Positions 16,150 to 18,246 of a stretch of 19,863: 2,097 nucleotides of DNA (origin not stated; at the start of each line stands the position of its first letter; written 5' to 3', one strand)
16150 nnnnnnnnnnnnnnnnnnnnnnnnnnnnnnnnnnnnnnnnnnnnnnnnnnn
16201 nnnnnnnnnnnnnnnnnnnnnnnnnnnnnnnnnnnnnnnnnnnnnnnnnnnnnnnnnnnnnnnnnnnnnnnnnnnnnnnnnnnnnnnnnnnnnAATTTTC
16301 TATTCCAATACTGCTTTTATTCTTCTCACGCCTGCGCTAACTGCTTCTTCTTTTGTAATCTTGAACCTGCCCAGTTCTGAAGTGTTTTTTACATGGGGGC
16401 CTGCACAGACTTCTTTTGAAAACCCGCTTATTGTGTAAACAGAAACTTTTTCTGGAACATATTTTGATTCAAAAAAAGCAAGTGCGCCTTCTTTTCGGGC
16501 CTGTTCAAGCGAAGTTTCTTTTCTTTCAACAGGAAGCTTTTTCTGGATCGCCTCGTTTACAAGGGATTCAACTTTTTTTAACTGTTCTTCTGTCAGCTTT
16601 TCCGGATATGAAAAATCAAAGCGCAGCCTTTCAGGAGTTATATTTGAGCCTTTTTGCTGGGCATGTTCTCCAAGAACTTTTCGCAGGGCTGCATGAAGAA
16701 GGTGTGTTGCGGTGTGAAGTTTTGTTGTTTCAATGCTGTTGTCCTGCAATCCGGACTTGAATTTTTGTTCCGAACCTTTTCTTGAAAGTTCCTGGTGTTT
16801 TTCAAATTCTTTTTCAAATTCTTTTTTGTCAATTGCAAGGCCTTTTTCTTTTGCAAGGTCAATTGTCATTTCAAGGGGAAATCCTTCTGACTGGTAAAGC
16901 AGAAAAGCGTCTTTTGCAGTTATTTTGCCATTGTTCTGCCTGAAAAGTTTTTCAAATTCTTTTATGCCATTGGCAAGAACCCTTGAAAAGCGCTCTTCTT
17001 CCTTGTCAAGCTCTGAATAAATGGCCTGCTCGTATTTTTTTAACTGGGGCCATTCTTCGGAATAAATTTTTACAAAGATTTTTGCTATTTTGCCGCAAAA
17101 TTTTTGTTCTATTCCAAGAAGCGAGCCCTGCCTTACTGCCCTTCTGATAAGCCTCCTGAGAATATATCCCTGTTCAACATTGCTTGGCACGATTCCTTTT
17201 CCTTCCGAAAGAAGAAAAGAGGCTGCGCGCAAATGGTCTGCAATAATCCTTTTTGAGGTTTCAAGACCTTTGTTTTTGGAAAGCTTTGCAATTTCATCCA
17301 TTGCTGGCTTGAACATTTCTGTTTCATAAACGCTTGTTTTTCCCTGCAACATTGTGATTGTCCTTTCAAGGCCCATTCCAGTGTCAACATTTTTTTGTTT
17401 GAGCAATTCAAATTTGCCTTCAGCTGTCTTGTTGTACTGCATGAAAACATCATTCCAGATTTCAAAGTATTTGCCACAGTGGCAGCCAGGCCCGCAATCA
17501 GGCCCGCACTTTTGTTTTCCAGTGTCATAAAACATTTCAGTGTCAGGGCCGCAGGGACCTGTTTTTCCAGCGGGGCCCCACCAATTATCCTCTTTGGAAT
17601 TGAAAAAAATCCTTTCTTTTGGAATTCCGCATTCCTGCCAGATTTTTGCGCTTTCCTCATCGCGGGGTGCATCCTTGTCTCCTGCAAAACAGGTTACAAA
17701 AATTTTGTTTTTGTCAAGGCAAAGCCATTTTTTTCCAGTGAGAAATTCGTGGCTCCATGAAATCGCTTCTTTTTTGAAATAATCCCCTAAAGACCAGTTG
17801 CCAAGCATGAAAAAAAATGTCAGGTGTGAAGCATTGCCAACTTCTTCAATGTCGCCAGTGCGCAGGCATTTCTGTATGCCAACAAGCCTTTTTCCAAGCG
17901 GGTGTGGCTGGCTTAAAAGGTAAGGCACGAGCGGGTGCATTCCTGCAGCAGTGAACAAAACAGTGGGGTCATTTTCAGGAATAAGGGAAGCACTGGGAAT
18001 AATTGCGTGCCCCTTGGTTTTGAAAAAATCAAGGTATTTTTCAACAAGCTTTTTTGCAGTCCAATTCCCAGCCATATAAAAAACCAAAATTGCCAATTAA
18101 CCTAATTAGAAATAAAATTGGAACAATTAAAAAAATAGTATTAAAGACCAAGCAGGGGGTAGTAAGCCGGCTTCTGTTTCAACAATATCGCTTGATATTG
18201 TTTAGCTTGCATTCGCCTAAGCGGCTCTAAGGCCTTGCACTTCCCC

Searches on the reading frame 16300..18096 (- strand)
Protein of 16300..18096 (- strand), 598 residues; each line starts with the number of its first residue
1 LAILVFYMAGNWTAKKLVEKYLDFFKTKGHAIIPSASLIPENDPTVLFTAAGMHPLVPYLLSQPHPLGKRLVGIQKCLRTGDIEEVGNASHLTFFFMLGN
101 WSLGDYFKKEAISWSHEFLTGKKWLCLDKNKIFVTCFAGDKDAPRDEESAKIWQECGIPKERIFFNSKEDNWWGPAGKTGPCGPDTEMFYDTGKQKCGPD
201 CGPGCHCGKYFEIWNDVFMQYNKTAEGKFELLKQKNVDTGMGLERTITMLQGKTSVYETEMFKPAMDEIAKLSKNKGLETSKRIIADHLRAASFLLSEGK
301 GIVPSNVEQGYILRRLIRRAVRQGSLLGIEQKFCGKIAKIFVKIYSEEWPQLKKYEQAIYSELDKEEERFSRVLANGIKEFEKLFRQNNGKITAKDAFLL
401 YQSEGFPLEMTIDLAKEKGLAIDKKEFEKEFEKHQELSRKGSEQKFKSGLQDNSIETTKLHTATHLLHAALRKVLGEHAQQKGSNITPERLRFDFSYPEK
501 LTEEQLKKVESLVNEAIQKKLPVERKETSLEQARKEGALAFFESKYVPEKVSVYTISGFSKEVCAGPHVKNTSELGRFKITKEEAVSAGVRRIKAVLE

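Call 20: search_protein_families(library=pfam, proteins=[window:16300-18096:-], max_evalue=0.001)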
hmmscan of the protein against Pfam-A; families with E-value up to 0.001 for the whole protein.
window:16300-18096:- (598 aa): 2 families
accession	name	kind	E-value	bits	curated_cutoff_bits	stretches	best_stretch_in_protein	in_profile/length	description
PF01411.24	tRNA-synt_2c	-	6.6e-133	444.6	30.3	1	17-458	2-448/552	tRNA synthetases class II (A)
PF07973.19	tRNA_SAD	-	9.8e-17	61.1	24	1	551-593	1-43/44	Threonyl and Alanyl tRNA synthetase second additional domain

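Call 21: search_protein_families(library=ncbifam, proteins=[window:16300-18096:-], max_evalue=0.00001)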
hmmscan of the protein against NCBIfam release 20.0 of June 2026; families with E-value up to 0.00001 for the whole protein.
window:16300-18096:- (598 aa): 5 families
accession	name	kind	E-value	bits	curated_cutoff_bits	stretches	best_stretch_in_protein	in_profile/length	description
NF002436.0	PRK01584.1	equivalog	3.7e-269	894.2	529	1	14-598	3-593/595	alanine--tRNA ligase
TIGR00344.1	alaS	equivalog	4.2e-179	597.6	457.05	2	17-454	2-441/847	alanine--tRNA ligase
TIGR03683.1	A-tRNA_syn_arch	equivalog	1.6e-70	238.4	744.7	3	454-594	590-731/902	alanine--tRNA ligase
NF040865.1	a_tRNA_ed_AlaXM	equivalog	2.2e-23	83.2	300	1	457-597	94-233/234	alanyl-tRNA editing protein AlaXM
TIGR00418.1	thrS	equivalog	2.7e-08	33.2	383.65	1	462-584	3-131/565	threonine--tRNA ligase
